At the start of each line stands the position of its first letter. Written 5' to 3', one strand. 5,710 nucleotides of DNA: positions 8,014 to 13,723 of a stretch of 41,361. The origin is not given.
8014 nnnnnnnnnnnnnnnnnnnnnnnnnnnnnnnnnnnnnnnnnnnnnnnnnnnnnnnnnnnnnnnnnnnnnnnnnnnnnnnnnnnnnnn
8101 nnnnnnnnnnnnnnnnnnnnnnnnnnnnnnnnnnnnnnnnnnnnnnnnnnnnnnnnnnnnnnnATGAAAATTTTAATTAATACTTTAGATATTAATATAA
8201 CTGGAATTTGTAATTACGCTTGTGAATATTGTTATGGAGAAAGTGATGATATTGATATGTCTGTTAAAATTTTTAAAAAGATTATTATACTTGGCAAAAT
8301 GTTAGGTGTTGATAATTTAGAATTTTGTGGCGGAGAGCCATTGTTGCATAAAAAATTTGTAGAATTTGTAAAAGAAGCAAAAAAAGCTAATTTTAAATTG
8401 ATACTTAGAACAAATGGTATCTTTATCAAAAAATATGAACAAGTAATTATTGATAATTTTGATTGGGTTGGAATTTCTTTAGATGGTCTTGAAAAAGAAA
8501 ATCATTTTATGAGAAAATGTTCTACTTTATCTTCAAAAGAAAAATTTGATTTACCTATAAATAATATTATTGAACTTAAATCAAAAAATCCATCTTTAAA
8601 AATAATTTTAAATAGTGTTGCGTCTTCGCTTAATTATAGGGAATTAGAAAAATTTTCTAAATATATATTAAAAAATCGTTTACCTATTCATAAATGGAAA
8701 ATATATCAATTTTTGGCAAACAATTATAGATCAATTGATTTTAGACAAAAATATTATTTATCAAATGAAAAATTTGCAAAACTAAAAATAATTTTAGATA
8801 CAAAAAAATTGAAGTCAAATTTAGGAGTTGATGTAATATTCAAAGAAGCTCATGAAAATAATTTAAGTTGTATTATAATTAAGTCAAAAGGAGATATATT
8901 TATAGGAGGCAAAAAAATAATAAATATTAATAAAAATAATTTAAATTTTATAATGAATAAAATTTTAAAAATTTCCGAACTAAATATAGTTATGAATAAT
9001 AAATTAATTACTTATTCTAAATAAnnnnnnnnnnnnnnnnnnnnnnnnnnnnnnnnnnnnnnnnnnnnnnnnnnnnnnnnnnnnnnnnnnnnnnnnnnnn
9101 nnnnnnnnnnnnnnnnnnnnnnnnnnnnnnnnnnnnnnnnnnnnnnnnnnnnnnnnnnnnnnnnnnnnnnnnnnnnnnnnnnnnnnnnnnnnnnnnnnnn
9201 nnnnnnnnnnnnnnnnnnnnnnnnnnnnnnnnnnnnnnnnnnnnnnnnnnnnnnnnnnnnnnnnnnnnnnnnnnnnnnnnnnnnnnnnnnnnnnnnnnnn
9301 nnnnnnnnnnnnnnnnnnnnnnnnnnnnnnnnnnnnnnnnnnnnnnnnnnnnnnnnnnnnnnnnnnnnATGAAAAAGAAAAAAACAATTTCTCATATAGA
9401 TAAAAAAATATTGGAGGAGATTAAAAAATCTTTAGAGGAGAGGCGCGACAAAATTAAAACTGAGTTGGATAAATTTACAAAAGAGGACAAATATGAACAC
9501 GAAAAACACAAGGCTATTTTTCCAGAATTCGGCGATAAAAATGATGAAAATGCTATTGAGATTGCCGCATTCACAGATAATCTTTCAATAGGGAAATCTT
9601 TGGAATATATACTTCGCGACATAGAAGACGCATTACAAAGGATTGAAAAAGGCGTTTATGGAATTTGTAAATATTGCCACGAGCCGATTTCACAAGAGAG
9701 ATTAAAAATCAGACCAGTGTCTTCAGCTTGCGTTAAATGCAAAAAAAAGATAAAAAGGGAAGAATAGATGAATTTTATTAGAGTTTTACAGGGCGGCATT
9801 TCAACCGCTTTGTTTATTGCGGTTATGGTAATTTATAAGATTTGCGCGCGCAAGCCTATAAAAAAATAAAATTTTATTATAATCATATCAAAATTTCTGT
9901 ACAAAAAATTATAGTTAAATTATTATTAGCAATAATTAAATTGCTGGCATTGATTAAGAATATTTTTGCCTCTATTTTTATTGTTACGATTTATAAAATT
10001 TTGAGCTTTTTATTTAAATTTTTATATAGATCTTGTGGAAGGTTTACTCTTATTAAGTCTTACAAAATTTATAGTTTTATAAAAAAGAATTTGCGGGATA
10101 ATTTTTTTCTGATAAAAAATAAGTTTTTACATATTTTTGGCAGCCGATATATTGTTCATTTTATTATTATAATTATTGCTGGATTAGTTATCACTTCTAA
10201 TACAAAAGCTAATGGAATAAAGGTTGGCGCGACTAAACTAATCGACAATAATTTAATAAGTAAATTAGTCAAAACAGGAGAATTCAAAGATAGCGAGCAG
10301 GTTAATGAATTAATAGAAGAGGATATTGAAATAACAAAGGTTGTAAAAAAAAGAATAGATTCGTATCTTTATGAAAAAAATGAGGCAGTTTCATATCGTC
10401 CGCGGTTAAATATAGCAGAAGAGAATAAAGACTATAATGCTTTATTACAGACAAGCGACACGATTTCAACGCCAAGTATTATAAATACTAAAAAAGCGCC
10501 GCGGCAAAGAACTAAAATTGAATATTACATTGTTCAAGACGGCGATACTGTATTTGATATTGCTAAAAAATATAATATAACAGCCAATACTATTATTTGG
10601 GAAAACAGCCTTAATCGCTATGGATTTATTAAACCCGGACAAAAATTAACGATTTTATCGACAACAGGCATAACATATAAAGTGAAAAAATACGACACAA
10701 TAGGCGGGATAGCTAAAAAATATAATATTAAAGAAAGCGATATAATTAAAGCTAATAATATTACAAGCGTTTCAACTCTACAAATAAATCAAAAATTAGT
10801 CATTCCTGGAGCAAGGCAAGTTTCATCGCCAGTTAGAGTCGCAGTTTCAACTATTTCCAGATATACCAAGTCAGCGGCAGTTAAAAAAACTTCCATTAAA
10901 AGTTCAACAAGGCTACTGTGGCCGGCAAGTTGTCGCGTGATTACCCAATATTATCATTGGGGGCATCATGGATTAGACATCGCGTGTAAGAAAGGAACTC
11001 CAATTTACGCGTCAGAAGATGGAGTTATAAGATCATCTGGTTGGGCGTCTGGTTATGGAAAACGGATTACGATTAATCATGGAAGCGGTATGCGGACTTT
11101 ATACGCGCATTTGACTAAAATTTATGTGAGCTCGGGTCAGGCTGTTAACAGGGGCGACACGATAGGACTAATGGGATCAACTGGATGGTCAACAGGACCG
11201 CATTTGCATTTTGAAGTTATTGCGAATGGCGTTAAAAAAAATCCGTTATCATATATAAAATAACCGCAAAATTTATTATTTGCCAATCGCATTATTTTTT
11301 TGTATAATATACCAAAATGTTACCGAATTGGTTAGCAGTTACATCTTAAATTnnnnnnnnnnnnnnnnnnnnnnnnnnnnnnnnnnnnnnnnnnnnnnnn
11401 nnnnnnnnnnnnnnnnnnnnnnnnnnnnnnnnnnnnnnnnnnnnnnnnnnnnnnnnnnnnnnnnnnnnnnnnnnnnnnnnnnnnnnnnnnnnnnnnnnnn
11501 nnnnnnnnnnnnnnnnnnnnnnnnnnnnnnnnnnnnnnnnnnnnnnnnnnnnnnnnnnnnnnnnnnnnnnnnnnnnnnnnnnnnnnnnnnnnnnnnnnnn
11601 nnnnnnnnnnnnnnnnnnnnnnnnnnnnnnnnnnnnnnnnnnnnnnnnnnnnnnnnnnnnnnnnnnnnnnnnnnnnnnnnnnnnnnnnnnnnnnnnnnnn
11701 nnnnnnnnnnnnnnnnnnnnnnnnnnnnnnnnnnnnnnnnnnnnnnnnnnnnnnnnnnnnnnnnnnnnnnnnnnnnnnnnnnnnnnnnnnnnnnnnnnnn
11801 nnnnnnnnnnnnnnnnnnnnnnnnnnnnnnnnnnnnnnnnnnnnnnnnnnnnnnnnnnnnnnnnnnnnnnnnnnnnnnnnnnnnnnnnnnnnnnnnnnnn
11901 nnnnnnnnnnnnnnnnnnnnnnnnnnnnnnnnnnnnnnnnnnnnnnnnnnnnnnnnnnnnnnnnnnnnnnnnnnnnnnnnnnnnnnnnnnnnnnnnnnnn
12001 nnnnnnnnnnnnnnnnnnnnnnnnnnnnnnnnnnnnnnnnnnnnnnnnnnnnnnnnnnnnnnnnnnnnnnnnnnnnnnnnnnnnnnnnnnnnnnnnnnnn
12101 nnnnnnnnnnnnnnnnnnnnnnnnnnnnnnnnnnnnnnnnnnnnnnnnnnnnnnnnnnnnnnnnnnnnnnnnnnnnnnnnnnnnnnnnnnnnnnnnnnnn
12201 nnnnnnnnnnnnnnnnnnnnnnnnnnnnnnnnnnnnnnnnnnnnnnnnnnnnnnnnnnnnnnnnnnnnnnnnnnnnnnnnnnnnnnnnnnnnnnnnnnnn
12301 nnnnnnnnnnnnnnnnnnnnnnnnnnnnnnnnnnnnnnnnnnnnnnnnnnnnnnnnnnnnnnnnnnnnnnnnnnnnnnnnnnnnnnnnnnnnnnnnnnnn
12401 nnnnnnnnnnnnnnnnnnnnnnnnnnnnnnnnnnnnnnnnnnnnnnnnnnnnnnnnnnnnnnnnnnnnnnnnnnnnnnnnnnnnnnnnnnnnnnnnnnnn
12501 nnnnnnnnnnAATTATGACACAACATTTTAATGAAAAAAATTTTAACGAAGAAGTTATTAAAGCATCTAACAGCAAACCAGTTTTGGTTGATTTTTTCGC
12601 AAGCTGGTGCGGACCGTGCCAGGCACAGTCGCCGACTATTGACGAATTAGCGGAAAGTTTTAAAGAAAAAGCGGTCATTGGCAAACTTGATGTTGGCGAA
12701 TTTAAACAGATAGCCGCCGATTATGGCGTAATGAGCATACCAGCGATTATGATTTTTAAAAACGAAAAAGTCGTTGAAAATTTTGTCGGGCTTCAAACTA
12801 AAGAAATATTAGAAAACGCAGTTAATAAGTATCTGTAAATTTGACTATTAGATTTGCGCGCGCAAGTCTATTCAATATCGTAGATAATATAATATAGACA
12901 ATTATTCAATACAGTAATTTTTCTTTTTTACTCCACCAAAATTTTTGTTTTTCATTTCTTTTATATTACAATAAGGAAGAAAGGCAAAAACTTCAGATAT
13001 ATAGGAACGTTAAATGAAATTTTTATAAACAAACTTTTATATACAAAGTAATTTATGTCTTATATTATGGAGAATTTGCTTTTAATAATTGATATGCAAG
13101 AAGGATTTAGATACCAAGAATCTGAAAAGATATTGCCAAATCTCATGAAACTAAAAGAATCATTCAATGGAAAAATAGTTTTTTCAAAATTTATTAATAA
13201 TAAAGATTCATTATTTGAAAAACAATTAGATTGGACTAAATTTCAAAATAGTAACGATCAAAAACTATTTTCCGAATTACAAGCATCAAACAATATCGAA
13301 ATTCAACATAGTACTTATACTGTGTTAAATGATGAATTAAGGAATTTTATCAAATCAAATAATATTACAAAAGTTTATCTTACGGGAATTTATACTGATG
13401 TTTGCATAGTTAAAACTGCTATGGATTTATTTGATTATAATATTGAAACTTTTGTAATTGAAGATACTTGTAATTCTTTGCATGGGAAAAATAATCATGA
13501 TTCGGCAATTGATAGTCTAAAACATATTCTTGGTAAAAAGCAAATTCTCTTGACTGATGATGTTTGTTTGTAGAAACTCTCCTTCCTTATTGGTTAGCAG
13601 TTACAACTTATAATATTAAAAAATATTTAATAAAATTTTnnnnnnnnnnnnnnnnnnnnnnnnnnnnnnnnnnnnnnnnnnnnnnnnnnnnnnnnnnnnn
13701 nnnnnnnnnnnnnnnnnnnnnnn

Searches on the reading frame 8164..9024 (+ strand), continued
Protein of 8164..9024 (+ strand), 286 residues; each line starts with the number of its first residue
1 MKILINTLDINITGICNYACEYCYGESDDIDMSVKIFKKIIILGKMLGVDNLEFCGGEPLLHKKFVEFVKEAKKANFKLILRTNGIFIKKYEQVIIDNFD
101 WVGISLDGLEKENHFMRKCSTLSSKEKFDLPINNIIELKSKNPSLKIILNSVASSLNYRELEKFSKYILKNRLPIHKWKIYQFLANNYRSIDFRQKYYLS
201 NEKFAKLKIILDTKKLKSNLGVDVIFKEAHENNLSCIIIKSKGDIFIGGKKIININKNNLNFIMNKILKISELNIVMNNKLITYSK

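Call 83: search_protein_families(library=pfam, proteins=[L186:45-1859:+, L186:1844-3046:+, L186:3270-3683:+, L186:3937-4413:+, L186:4564-4914:+, L186:5046-5522:+, L186:6341-6928:+, L001:9078-9392:+, L001:9690-10067:+, L017:7207-8004:+], max_evalue=0.01)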
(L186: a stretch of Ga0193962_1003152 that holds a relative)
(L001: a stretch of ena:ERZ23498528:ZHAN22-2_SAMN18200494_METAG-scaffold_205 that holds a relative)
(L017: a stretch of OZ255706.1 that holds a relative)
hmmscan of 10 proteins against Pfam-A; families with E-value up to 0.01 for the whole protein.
L186:45-1859:+ (604 aa): 8 families
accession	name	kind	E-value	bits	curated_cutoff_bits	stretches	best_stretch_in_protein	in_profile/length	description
PF03781.23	FGE-sulfatase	-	2e-22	80.5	23.3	1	97-351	4-254/255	Sulfatase-modifying factor enzyme 1-like domain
PF13847.12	Methyltransf_31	-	1.2e-14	54.7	27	2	401-446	2-50/145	Methyltransferase domain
PF13489.12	Methyltransf_23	-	1.5e-08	35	27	1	401-538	21-125/164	Methyltransferase domain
PF08242.18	Methyltransf_12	-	4.1e-08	34.3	30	1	407-528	1-98/98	Methyltransferase domain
PF13649.12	Methyltransf_25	-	4.9e-08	34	27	1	406-443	1-40/97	Methyltransferase domain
PF08241.18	Methyltransf_11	-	3.4e-07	31.2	21.2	1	407-529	1-94/95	Methyltransferase domain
PF05219.18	DREV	-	0.0022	17.6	26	0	403-536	95-194/265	DREV methyltransferase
PF12867.12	DinB_2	-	0.0071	17.2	24.8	0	8-65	61-127/128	DinB superfamily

L186:1844-3046:+ (400 aa): 3 families
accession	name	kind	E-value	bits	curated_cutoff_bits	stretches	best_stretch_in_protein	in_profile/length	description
PF00155.27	Aminotran_1_2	-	1.1e-43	150.3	19.7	1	42-388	10-360/361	Aminotransferase class I and II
PF01053.26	Cys_Met_Meta_PP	-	1.4e-06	27.6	27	1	98-206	74-174/381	Cys/Met metabolism PLP-dependent enzyme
PF01212.27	Beta_elim_lyase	-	0.0013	18.5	27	1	95-205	51-168/288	Beta-eliminating lyase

L186:3270-3683:+ (137 aa): 1 family
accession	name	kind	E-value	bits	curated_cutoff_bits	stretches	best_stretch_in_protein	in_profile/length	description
PF01243.27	PNPOx_N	-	2.9e-06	28.1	28.1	1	4-96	3-85/120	Pyridoxamine 5'-phosphate oxidase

L186:3937-4413:+ (158 aa): 2 families
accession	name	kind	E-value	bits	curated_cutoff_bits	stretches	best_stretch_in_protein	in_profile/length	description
PF07603.17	Lcl_C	-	3.1e-18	66.6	34.9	1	23-151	4-117/117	Lcl C-terminal domain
PF25298.1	Baculo_FP_2nd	-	0.0096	16.1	24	0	29-48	7-27/53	Baculovirus FP protein domain 2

L186:4564-4914:+ (116 aa): 0 families

L186:5046-5522:+ (158 aa): 1 family
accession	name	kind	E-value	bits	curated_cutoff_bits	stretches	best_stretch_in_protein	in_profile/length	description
PF00156.33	Pribosyltran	-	1e-07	31.9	26.3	1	4-123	18-138/158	Phosphoribosyl transferase domain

L186:6341-6928:+ (195 aa): 4 families
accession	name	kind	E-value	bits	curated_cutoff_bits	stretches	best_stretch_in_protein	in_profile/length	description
PF02223.23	Thymidylate_kin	-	4e-13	49.9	27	1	9-181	1-181/185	Thymidylate kinase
PF08433.16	KTI12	-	0.00031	20.8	22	1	7-88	4-83/271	Chromatin associated protein KTI12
PF13521.12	AAA_28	-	0.00088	20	27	1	7-123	2-122/164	AAA domain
PF11782.13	DUF3319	-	0.0088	16.4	25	0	149-180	36-67/89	Protein of unknown function (DUF3319)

L001:9078-9392:+ (104 aa): 2 families
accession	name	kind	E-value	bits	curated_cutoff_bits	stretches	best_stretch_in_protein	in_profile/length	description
PF03819.22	MazG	-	0.00017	22.2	22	1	30-100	6-69/74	MazG nucleotide pyrophosphohydrolase domain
PF01503.22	PRA-PH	-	0.0045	17.8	21.3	1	14-92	20-78/86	Phosphoribosyl-ATP pyrophosphohydrolase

L001:9690-10067:+ (125 aa): 0 families

L017:7207-8004:+ (265 aa): 1 family
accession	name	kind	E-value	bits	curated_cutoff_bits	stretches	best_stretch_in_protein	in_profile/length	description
PF00156.33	Pribosyltran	-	0.0031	17.3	26.3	1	174-219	83-128/158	Phosphoribosyl transferase domain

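Call 84: search_dna_similar(query=window:8164-9021:+, collection=plasmids, mode=protein, max_evalue=1e-8, max_rows=25)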
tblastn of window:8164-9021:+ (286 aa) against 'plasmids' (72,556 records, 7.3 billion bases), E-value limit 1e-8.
Records with a match: 3; places in all: 3; records where one place covers at least 80% of the query: 0.
Best place of each record, by identity: <60% 3.
By first word of the organism name: Anabaena 1; Sphaerospermopsis 1; Nostoc 1.
By predicted mobility (MOB-suite, as given by PLSDB): non-mobilizable 2; conjugative 1.
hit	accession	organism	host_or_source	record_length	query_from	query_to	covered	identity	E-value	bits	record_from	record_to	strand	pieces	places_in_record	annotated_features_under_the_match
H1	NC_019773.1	Anabaena cylindrica PCC 7122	water, most likely pond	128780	16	204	66%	24.9%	4e-10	68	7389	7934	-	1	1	viperin family antiviral radical SAM protein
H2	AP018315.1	Sphaerospermopsis kisseleviana NIES-73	-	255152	16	204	66%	24.4%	9e-10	67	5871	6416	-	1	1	moaA/nifB/pqqE family protein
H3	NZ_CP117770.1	Nostoc sp. UHCC 0926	whole organism,lichen surface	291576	16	185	59%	25.7%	4e-9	65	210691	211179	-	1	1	viperin family antiviral radical SAM protein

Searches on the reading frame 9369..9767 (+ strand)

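Call 71: search_protein_families(library=pfam, proteins=[window:9369-9767:+], max_evalue=0.001)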
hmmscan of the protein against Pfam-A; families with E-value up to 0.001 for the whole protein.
window:9369-9767:+ (132 aa): 1 family
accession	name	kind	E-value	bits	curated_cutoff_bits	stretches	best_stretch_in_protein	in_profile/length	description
PF01258.23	zf-dskA_traR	-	3e-06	27.5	24.9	1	96-128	2-34/36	Prokaryotic dksA/traR C4-type zinc finger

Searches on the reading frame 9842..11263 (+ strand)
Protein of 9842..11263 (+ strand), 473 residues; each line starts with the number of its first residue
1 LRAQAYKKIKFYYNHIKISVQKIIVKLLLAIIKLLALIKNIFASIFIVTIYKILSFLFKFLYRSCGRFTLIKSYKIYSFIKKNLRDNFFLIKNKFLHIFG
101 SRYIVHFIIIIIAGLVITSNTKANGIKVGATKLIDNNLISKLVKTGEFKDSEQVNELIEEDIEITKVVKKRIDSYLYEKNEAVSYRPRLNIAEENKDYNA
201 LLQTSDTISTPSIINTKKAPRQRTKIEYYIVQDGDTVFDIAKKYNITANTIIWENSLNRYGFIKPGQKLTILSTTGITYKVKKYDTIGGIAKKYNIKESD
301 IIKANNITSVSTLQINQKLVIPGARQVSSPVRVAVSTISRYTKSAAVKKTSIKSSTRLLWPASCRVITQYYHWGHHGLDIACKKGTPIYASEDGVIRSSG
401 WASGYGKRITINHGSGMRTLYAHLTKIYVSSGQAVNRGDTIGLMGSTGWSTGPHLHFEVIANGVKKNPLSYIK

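Call 71: search_protein_families(library=pfam, proteins=[window:9842-11263:+], max_evalue=0.001)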
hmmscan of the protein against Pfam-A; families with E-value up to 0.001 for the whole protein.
window:9842-11263:+ (473 aa): 5 families
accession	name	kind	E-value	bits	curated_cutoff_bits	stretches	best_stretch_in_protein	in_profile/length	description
PF01551.29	Peptidase_M23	-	2.3e-34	117.9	28.7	1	375-468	3-96/96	Peptidase family M23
PF01476.26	LysM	-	1.3e-22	79.9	20.9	2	279-322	1-43/43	LysM domain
PF23473.1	LysM3_LYK4_5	-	2e-09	37.8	29.3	1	277-310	3-36/48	LYK4/5 LysM3 domain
PF23446.1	LysM1_NFP_LYK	-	2e-07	32.2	36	1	277-322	6-54/60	NFP/LYK LysM1 domain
PF23462.1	LysM3_NFP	-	1.6e-05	25.7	28.1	0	277-310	3-36/48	NFP LysM3 domain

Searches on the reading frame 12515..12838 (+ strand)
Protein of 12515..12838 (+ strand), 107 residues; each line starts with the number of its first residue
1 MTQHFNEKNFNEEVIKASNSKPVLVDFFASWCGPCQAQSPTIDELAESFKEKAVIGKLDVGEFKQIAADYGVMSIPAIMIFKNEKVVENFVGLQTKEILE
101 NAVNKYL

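Call 75: search_protein_families(library=pfam, proteins=[window:12515-12838:+], max_evalue=0.0001)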
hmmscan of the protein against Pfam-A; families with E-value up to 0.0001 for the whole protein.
window:12515-12838:+ (107 aa): 8 families
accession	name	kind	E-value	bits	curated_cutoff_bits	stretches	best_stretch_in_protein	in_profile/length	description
PF00085.26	Thioredoxin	-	2.2e-28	98.7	23.5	1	3-104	3-102/103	Thioredoxin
PF13905.12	Thioredoxin_8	-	5e-08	33.6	27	0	21-52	2-33/94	Thioredoxin-like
PF13098.12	Thioredoxin_2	-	6e-08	33.4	27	1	17-101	2-102/104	Thioredoxin-like domain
PF08534.16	Redoxin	-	2.9e-07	30.8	26.6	1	17-54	25-63/148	Redoxin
PF00578.27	AhpC-TSA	-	1.5e-06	28.6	26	1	17-54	22-60/124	AhpC/TSA family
PF13899.12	Thioredoxin_7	-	4.6e-05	23.9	27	1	18-81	15-81/83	Thioredoxin-like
PF13192.12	Thioredoxin_3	-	5.7e-05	23.5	24.8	1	30-97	8-69/76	Thioredoxin domain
PF04756.19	OST3_OST6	-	6.2e-05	23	27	1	32-85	46-106/294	OST3 / OST6 family, transporter family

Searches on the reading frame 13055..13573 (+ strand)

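Call 71: search_protein_families(library=pfam, proteins=[window:13055-13573:+], max_evalue=0.001)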
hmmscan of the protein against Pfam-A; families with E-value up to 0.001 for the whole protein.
window:13055-13573:+ (172 aa): 1 family
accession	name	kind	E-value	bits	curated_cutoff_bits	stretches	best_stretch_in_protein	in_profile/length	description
PF00857.26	Isochorismatase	-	7.9e-27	94.9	27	1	8-159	2-167/175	Isochorismatase domain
